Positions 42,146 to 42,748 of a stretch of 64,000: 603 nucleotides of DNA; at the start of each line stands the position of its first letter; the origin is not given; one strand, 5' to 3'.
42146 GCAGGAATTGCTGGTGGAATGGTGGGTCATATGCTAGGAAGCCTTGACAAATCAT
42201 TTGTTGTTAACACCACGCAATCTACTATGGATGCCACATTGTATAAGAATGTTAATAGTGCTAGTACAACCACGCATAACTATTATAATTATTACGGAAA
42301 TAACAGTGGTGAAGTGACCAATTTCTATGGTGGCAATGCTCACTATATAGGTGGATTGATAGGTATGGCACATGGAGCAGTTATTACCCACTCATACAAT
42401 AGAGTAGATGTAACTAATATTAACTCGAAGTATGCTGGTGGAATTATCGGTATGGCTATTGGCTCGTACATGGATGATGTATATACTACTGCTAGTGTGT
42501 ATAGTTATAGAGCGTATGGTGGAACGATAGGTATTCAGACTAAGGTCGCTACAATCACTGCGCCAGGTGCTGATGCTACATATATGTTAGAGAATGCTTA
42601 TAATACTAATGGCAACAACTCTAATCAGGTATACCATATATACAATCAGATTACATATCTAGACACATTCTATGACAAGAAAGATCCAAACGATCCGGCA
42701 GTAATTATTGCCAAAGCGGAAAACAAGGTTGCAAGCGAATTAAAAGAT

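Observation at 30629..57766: Single 27.1-kb gene encoding a 9,045-aa GLUG-repeat lipoprotein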

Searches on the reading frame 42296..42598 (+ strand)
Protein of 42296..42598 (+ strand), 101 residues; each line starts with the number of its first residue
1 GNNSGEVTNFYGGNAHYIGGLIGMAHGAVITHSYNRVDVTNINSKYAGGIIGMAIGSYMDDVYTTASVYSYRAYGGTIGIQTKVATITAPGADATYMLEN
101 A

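Call 79: search_protein_families(library=pfam, proteins=[window:42296-42598:+], max_evalue=10)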
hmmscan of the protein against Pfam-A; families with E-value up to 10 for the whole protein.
window:42296-42598:+ (101 aa): 5 families
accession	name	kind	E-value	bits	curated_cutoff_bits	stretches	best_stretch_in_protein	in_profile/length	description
PF07581.17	Glug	-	0.0031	18.3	20.5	1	14-40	1-28/28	The GLUG motif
PF05433.20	Rick_17kDa_Anti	-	0.081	13.3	24.2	2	45-59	28-42/43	Glycine zipper 2TM domain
PF05818.17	TraT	-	0.4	10.9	31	1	15-63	86-134/214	Enterobacterial TraT complement resistance protein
PF13488.11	Gly-zipper_Omp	-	1.5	9.2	25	2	47-60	30-43/46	Glycine zipper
PF10247.14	Romo1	-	1.7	9.6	27.6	0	47-75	8-36/66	Reactive mitochondrial oxygen species modulator 1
